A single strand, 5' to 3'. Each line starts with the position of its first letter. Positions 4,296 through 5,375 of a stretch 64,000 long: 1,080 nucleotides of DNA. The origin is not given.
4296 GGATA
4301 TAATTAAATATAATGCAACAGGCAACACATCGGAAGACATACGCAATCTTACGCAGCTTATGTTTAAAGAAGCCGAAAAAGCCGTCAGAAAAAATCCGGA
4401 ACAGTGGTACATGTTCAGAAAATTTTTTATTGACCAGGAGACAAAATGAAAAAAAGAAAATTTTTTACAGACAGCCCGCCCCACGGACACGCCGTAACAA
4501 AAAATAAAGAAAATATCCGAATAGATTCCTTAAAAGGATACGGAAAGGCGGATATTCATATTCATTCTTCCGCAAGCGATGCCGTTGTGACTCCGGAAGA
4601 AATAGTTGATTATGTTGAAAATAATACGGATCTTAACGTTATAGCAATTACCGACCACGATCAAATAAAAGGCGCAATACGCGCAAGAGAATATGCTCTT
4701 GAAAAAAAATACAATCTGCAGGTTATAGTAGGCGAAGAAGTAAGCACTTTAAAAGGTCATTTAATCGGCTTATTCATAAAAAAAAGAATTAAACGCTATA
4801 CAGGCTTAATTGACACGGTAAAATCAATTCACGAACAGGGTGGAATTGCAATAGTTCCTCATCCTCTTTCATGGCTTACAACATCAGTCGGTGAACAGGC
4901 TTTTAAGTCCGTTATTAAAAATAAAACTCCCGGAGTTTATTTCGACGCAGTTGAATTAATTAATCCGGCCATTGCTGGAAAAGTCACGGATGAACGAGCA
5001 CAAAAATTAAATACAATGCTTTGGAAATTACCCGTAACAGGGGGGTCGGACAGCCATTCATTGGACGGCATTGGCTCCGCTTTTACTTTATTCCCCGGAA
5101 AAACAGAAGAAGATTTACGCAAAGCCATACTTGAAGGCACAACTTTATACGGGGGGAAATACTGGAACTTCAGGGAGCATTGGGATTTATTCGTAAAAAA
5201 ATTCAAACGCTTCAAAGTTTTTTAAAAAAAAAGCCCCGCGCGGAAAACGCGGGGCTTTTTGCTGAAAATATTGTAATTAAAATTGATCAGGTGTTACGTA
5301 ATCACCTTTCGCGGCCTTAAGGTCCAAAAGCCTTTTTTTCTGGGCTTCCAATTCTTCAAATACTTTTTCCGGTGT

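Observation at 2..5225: Actinobacterial-style phosphatidylinositol-mannoside (PIM) operon in an apparently diderm, non-actinobacterial genome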

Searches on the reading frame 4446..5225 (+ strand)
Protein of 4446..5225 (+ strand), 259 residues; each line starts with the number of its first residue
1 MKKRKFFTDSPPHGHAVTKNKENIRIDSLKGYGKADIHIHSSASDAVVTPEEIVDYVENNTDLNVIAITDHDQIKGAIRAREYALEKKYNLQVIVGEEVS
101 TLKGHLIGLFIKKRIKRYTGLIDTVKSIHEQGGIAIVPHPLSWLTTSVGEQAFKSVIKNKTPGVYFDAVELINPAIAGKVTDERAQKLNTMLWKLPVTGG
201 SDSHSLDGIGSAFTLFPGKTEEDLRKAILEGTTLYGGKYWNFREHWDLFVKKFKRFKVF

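Call 3: search_protein_families(library=pfam, proteins=[window:4446-5225:+])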
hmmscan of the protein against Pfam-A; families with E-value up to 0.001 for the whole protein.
window:4446-5225:+ (259 aa): 2 families
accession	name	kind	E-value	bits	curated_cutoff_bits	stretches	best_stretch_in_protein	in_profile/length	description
PF13263.12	PHP_C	-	1.9e-11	43.8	21.3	1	193-233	14-56/56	PHP-associated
PF02811.25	PHP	-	8.7e-08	33.1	26.4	1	36-131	1-98/164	PHP domain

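Call 4: search_protein_families(library=ncbifam, proteins=[window:4446-5225:+])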
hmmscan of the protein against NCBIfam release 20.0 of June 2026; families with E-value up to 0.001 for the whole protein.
window:4446-5225:+ (259 aa): 8 families
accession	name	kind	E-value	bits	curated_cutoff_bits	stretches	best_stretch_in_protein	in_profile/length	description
NF038032.1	CehA_McbA_metalo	domain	5.7e-21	75.2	80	1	31-227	1-207/315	CehA/McbA family metallohydrolase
NF047791.1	RNaseRnm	equivalog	9.6e-16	57.8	375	1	35-114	3-85/275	RNase RNM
NF041577.1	nside_bi_sphtase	equivalog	2.5e-15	56.4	400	1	34-109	3-79/276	3',5'-nucleoside bisphosphate phosphatase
NF041661.1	Cycl_ph_dihydrol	equivalog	7.5e-08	32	500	1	36-102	1-64/259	phosphoribosyl 1,2-cyclic phosphate 1,2-diphosphodiesterase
NF045780.1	TrlF_fam_ATP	equivalog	1.2e-07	30.9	350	1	33-111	6-97/944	TrlF family AAA-like ATPase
NF004981.0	PRK06361.1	equivalog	6.6e-05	22.4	117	1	35-113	2-85/217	histidinol phosphate phosphatase domain-containing protein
TIGR01405.1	polC_Gram_pos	equivalog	0.00012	19.9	1043.45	1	36-103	106-172/1211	DNA polymerase III subunit alpha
NF004225.0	PRK05672.1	subfamily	0.00058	18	939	1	37-101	9-72/1047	error-prone DNA polymerase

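Call 26: find_homologous_proteins(query=window:4446-5225:+, max_evalue=1e-10)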
Query window:4446-5225:+ (259 aa): 1366 proteins with E <= 1e-10 among 1910 candidates; the best 120 are listed.
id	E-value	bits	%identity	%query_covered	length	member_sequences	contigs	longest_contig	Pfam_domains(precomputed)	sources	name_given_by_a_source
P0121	2.2e-170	583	100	100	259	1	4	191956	PF13263.13,PF02811.27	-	-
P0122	3.2e-147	507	85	96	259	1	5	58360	PF13263.13,PF02811.27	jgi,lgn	-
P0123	3.3e-129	448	74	95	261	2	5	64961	PF13263.13,PF02811.27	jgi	jgi:predicted metal-dependent phosphoesterase TrpH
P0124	3.6e-121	422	70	96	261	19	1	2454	PF13263.13,PF02811.27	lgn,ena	-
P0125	3.0e-116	405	76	89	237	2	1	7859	PF13263.13,PF02811.27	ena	-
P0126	1.0e-115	404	69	100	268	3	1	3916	PF13263.13,PF02811.27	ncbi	ncbi:MAG: PHP-associated domain-containing protein [bacterium]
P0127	1.1e-115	404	75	89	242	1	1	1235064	PF13263.13,PF02811.27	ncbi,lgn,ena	-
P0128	1.1e-115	404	67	95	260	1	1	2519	PF13263.13,PF02811.27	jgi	jgi:predicted metal-dependent phosphoesterase TrpH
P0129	4.2e-115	402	76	89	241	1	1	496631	PF13263.13,PF02811.27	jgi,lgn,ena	-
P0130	4.9e-115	401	69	97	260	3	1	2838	PF13263.13,PF02811.27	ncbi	-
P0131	6.7e-115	401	69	100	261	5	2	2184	PF13263.13,PF02811.27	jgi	jgi:predicted metal-dependent phosphoesterase TrpH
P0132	6.7e-114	398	65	95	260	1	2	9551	PF13263.13,PF02811.27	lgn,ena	-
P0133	8.6e-114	397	73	85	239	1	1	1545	PF13263.13,PF02811.27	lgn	-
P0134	2.2e-113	396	67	98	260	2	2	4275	PF13263.13,PF02811.27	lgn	-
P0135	3.6e-113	395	67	100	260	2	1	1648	PF13263.13,PF02811.27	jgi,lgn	jgi:predicted metal-dependent phosphoesterase TrpH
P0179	2.3e-63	232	50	84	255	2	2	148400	PF13263.13,PF02811.27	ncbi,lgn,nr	ncbi:MAG: phosphotransferase [Chloroflexi bacterium]|nr:phosphotransferase [Chloroflexota bacterium]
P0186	3.9e-62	228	45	87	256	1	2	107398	PF13263.13,PF02811.27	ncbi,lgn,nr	ncbi:MAG: PHP domain-containing protein [Chloroflexi bacterium]|nr:PHP domain-containing protein [Ch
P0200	8.8e-61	224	49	83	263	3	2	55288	PF13263.13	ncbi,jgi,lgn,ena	-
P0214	6.5e-59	218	46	82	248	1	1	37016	PF13263.13,PF02811.27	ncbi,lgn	-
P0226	3.3e-58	215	47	85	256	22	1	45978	PF13263.13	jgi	-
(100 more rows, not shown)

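Call 27: find_encoding_contigs(protein=P0186, flank=8000, max_places=2)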
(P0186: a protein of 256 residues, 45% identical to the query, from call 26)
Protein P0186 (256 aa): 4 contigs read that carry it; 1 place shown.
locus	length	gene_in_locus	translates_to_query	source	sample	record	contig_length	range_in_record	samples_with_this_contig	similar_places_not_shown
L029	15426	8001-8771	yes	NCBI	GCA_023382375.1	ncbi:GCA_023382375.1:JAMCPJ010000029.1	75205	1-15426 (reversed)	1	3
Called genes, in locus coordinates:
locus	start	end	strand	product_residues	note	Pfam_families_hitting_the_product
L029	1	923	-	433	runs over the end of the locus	PF07690:MFS_1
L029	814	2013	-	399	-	PF01411:tRNA-synt_2c (weak), PF07973:tRNA_SAD, PF02272:DHHA1 (weak)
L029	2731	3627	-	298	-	PF00701:DHDPS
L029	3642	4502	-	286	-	-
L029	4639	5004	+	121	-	PF12840:HTH_20, PF01022:HTH_5, PF01047:MarR (weak), PF13412:HTH_24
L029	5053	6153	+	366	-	PF01658:Inos-1-P_synth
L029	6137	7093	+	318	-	PF03279:Lip_A_acyltrans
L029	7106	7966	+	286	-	PF03279:Lip_A_acyltrans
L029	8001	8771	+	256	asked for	PF02811:PHP (weak), PF13263:PHP_C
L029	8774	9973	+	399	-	PF13477:Glyco_trans_4_2 (faint), PF13439:Glyco_transf_4, PF13579:Glyco_trans_4_4, PF20706:GT4-conflict, PF00534:Glycos_transf_1, PF13692:Glyco_trans_1_4, PF13524:Glyco_trans_1_2 (weak)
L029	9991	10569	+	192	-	PF01066:CDP-OH_P_transf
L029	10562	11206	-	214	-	PF00072:Response_reg, PF00196:GerE, PF08281:Sigma70_r4_2 (weak)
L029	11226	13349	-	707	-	PF01590:GAF, PF13185:GAF_2, PF13492:GAF_3, PF07730:HisKA_3, PF02518:HATPase_c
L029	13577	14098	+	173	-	PF02677:QueH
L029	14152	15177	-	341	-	PF05496:RuvB_N, PF00004:AAA, PF07728:AAA_5, PF17864:AAA_lid_4, PF05491:WHD_RuvB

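Call 28: find_encoding_contigs(protein=P0179, flank=8000, max_places=2)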
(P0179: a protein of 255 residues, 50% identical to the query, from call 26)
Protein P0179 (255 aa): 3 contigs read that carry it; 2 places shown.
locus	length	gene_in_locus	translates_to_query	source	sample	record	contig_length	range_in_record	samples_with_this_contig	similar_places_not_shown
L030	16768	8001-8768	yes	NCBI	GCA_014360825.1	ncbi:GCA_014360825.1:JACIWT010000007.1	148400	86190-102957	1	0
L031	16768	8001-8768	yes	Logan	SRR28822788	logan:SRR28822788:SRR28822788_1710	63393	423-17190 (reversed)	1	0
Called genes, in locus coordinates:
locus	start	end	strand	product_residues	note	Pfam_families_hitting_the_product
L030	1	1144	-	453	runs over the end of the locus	-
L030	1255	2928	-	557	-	PF04326:SLFN_AlbA_2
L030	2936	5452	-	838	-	PF02190:LON_substr_bdg, PF00004:AAA, PF07728:AAA_5, PF22667:Lon_lid, PF05362:Lon_C, PF13541:ChlI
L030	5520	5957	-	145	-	PF00011:HSP20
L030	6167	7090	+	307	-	PF03279:Lip_A_acyltrans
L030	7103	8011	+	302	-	PF03279:Lip_A_acyltrans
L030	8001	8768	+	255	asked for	PF02811:PHP, PF13263:PHP_C (weak)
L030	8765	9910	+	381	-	PF13439:Glyco_transf_4, PF13579:Glyco_trans_4_4, PF20706:GT4-conflict, PF00534:Glycos_transf_1, PF13692:Glyco_trans_1_4, PF13524:Glyco_trans_1_2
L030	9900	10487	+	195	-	PF01066:CDP-OH_P_transf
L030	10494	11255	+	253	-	PF23023:Anti-Pycsar_Apyc1, PF00753:Lactamase_B, PF12706:Lactamase_B_2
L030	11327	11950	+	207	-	PF01066:CDP-OH_P_transf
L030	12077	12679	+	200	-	PF00583:Acetyltransf_1, PF13673:Acetyltransf_10, PF13508:Acetyltransf_7, PF14542:Acetyltransf_CG (weak), PF08445:FR47 (weak)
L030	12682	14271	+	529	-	PF07969:Amidohydro_3, PF01979:Amidohydro_1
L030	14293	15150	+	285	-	PF01972:SDH_protease, PF25145:NfeD1b_N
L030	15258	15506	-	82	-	PF01176:eIF-1a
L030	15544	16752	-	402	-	PF03979:Sigma70_r1_1, PF00140:Sigma70_r1_2, PF04542:Sigma70_r2, PF04539:Sigma70_r3, PF04545:Sigma70_r4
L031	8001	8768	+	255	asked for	PF02811:PHP, PF13263:PHP_C (weak)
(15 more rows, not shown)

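Call 29: find_encoding_contigs(protein=P0121, flank=10000, max_places=4)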
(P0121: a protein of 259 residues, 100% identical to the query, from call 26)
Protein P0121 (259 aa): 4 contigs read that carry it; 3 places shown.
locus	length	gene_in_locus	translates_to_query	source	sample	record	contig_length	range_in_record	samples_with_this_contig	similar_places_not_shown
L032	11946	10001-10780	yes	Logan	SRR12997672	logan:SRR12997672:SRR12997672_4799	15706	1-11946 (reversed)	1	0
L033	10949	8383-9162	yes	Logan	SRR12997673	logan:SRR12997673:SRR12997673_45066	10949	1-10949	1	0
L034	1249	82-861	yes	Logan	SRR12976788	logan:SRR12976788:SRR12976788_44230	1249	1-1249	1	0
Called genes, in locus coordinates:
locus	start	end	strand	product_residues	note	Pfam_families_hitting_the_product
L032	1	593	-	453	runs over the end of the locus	PF01436:NHL (weak)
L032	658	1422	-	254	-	PF01569:PAP2, PF14378:PAP2_3, PF14360:PAP2_C (faint)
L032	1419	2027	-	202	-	PF01467:CTP_transf_like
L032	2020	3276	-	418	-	PF00171:Aldedh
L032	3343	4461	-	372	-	PF04055:Radical_SAM, PF06969:HemN_C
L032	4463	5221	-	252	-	PF10502:Peptidase_S26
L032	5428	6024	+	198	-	PF01066:CDP-OH_P_transf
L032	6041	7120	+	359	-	PF01658:Inos-1-P_synth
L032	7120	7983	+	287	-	PF03279:Lip_A_acyltrans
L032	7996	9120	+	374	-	PF13439:Glyco_transf_4, PF13579:Glyco_trans_4_4 (weak), PF20706:GT4-conflict (weak), PF00534:Glycos_transf_1, PF13692:Glyco_trans_1_4, PF13524:Glyco_trans_1_2 (weak)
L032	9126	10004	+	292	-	PF03279:Lip_A_acyltrans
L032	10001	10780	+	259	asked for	PF02811:PHP, PF13263:PHP_C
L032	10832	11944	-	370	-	?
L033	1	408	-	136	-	?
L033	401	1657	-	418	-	PF00171:Aldedh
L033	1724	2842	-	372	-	PF04055:Radical_SAM, PF06969:HemN_C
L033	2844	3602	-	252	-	PF10502:Peptidase_S26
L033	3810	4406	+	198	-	PF01066:CDP-OH_P_transf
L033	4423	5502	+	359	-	PF01658:Inos-1-P_synth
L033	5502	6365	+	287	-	PF03279:Lip_A_acyltrans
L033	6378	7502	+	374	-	PF13439:Glyco_transf_4, PF13579:Glyco_trans_4_4 (weak), PF20706:GT4-conflict (weak), PF00534:Glycos_transf_1, PF13692:Glyco_trans_1_4, PF13524:Glyco_trans_1_2 (weak)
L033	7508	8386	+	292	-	PF03279:Lip_A_acyltrans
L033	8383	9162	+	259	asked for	PF02811:PHP, PF13263:PHP_C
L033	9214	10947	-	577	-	?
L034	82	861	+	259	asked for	PF02811:PHP, PF13263:PHP_C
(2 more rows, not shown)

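Call 35: search_solved_structures(query=window:4446-5225:+, max_evalue=0.01, show_alignments=2)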
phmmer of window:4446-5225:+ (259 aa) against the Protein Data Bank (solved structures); distinct sequences matched with E-value up to 0.01: 4.
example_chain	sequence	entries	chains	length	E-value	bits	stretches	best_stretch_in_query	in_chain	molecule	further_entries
9etk_A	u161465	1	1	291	1.5e-10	44.3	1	34-113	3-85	Metal-dependent phosphoesterases (PHP family)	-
7ug9_A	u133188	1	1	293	6.3e-06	29.1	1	36-105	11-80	5'-3' exoribonuclease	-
2yb1_A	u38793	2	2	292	0.00024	24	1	35-110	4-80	AMIDOHYDROLASE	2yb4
3e0f_A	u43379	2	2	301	0.0036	20.1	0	36-102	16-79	Putative Metal-dependent Phosphoesterase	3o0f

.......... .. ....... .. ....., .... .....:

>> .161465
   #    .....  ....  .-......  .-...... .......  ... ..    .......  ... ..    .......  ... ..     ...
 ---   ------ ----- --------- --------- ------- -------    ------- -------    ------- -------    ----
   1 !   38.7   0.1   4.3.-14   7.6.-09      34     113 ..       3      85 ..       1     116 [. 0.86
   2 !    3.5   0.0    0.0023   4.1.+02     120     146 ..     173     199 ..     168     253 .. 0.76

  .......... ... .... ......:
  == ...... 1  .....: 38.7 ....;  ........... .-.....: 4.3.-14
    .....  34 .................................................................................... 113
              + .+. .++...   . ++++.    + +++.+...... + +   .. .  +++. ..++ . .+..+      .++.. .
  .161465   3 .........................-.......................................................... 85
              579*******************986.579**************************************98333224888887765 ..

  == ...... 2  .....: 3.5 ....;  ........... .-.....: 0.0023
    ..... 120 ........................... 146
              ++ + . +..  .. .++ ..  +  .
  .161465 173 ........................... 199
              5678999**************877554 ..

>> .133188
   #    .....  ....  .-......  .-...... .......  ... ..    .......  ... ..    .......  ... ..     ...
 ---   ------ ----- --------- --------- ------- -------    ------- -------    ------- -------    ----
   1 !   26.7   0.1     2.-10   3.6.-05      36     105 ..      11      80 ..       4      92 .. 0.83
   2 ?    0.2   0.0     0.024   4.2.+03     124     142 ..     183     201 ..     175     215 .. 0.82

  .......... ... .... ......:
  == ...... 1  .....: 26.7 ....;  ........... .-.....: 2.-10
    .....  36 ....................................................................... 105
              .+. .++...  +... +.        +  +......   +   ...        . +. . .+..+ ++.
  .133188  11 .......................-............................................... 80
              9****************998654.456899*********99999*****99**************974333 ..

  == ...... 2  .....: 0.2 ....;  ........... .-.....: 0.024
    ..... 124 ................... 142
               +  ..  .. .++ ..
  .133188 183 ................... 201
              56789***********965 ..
